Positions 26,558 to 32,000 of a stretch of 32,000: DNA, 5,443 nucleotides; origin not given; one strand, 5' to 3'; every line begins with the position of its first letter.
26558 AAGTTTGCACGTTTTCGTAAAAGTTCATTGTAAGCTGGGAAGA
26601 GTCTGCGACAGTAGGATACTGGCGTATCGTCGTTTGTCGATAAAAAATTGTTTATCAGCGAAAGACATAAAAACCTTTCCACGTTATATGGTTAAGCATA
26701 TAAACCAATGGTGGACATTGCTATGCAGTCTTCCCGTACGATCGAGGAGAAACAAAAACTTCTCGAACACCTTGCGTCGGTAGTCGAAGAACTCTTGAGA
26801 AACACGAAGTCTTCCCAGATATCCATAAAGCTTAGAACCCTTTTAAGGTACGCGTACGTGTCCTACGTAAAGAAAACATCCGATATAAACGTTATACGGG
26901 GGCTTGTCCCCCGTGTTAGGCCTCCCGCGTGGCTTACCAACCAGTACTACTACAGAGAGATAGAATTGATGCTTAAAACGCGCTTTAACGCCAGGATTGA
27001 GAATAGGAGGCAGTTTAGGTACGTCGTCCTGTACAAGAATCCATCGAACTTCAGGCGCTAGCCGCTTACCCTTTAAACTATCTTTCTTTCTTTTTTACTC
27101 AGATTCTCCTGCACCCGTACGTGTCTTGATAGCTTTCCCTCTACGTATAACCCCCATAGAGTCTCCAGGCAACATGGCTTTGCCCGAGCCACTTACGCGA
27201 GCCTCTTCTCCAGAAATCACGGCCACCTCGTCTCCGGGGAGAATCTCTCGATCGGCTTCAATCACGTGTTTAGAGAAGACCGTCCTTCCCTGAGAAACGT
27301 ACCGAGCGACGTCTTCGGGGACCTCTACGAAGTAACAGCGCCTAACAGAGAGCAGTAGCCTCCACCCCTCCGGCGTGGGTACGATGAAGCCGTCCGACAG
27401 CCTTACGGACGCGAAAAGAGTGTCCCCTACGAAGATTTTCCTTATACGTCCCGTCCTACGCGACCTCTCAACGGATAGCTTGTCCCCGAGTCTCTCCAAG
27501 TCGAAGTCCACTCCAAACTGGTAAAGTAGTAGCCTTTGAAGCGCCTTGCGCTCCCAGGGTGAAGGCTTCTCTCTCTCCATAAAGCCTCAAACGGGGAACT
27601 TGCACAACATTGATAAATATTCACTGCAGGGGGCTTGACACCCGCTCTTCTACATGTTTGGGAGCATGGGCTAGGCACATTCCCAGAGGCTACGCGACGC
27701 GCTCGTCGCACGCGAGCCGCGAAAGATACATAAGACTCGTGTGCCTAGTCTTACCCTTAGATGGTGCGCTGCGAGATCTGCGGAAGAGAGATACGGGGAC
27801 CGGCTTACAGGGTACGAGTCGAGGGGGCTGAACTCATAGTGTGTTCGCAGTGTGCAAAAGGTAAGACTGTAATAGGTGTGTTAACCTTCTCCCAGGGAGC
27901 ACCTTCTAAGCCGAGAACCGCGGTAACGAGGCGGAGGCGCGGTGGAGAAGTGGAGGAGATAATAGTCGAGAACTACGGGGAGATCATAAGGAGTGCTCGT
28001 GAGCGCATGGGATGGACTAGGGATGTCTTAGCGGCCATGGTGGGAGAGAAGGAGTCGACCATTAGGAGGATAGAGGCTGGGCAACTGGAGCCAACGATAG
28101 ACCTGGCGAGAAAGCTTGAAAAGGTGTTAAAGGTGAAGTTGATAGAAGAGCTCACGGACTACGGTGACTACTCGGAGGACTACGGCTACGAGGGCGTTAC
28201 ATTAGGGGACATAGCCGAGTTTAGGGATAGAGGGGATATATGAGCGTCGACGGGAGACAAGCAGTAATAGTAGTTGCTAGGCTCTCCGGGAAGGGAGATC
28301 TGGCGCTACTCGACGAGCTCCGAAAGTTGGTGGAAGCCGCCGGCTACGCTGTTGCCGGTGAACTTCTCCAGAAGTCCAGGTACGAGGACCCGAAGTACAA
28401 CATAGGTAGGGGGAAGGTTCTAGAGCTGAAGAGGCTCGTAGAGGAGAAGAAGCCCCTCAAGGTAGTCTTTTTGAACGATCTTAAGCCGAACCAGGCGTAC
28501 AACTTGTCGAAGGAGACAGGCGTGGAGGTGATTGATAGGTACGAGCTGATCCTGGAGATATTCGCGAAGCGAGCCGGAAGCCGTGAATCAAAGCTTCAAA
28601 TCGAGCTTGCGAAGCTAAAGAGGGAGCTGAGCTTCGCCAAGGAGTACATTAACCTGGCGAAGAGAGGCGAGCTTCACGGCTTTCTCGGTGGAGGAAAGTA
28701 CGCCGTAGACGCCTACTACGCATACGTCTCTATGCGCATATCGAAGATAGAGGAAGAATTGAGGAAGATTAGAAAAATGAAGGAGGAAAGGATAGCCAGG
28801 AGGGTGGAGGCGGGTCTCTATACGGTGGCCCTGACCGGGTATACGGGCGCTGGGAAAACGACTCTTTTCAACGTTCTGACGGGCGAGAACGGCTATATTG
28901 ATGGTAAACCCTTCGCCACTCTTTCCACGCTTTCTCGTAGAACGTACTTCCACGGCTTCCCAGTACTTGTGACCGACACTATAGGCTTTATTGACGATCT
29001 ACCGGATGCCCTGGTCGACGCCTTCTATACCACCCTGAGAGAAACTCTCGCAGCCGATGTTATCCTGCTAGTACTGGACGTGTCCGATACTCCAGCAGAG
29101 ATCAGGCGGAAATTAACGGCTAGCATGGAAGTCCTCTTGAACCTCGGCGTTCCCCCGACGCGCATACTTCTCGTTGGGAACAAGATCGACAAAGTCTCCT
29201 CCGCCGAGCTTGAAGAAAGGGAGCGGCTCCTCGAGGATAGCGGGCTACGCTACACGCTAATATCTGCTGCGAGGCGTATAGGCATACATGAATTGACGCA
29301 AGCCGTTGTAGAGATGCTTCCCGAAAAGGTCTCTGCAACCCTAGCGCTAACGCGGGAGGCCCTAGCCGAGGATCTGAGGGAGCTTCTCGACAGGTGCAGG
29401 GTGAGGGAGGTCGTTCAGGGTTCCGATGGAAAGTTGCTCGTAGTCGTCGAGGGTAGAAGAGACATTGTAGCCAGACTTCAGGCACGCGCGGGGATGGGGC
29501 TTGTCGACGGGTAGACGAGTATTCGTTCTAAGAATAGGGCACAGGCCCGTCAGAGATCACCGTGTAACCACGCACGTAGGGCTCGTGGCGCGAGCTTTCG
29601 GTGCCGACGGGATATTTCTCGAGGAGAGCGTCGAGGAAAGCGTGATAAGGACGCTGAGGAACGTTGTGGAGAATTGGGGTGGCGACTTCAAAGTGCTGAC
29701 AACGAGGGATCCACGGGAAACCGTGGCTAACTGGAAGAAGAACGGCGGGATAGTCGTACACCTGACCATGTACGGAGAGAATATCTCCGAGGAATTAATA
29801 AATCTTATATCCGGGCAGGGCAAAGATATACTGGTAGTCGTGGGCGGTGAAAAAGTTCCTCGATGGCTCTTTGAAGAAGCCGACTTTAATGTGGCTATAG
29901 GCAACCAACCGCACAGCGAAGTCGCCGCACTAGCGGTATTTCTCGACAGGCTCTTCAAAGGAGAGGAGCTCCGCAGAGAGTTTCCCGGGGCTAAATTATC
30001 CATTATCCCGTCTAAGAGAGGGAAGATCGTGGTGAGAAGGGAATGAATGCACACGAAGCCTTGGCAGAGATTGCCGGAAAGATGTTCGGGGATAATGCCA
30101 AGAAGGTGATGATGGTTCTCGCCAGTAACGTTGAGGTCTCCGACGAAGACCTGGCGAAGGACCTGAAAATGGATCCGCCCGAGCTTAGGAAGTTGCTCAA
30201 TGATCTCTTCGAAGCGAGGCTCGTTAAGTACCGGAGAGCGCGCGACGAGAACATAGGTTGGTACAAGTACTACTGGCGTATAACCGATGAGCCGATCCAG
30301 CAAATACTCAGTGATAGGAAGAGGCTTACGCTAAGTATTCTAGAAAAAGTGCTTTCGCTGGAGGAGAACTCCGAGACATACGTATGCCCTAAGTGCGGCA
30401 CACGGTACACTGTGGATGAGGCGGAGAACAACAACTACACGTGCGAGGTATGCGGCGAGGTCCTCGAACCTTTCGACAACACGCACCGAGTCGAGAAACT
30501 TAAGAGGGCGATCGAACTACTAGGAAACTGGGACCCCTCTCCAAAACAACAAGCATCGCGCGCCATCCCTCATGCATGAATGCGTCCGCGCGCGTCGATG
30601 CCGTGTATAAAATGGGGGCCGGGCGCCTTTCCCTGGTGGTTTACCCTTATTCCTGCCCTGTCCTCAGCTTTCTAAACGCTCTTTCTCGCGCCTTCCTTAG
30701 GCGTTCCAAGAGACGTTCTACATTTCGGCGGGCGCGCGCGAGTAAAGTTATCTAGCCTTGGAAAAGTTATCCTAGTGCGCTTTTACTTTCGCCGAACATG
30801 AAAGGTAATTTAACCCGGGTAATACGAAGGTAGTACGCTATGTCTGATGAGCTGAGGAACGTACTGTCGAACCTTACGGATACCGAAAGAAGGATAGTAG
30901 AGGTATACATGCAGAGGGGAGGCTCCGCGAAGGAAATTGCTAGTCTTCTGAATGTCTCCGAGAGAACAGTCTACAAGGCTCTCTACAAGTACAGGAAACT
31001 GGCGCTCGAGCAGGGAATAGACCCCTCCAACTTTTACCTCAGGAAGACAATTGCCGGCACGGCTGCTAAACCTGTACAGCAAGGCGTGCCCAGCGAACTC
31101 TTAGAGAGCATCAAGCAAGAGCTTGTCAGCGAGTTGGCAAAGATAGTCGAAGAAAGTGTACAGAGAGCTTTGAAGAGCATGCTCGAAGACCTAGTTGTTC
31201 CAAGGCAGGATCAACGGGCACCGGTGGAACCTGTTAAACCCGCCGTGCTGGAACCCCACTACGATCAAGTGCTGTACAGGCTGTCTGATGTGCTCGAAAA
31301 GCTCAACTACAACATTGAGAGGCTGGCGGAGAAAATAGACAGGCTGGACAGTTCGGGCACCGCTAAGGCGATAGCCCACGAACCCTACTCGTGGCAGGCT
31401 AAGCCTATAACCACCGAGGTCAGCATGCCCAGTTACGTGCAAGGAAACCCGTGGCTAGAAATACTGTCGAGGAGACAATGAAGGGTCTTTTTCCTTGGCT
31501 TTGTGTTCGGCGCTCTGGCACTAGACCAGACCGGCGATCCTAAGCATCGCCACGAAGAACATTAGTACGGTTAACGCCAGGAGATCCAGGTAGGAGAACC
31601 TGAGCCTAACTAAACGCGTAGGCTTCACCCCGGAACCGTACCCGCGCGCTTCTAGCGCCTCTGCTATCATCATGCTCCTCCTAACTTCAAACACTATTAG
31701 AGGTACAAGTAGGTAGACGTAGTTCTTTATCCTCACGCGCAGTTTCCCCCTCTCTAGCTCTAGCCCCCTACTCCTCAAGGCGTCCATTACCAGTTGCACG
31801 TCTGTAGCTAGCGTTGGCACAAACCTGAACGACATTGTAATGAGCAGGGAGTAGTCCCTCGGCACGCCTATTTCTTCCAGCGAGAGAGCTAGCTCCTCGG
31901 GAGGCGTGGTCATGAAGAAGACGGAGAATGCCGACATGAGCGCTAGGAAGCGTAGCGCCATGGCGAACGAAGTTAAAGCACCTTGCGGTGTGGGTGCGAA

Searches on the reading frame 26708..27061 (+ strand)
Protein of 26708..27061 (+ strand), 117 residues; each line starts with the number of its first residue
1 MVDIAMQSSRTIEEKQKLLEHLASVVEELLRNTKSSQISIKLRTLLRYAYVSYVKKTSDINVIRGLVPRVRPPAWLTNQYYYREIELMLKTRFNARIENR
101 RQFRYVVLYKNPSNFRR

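Call 74: search_protein_families(library=pfam, proteins=[window:26708-27061:+], max_evalue=1)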
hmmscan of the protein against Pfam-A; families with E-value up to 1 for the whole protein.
window:26708-27061:+ (117 aa): 3 families
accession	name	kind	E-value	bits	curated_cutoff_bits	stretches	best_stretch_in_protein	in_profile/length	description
PF14552.11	Tautomerase_2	-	0.02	15.4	28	1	1-28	31-58/82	Tautomerase enzyme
PF18373.7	Spectrin_2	-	0.094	13.3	26.4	1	3-38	17-52/78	Spectrin like domain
PF25336.1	C2_SYDE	-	0.15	12.6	27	0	81-116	42-77/120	C2 domain of synapse defective Rho GAP protein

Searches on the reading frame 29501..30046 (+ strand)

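Call 8: search_protein_families(library=pfam, proteins=[window:29501-30046:+], max_evalue=0.01)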
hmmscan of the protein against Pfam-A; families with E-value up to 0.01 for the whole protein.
window:29501-30046:+ (181 aa): 1 family
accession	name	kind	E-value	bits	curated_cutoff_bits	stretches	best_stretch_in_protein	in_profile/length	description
PF01994.21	Trm56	-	2.1e-49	166.8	25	1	59-177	1-118/119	tRNA ribose 2'-O-methyltransferase, aTrm56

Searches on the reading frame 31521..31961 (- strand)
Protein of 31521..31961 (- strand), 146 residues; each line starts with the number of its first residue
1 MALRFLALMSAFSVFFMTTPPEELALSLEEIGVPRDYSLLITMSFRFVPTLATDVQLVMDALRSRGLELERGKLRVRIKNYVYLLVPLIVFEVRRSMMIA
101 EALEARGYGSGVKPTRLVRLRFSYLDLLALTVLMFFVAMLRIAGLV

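Call 13: search_protein_families(library=ncbifam, proteins=[window:31521-31961:-], max_evalue=0.01)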
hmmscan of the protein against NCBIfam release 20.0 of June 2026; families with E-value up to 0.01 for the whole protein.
window:31521-31961:- (146 aa): 1 family
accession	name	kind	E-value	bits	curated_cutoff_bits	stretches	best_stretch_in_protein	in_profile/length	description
TIGR02454.1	ECF_T_CbiQ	equivalog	1.9e-10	40.9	111.8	1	1-106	98-200/200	cobalt ECF transporter T component CbiQ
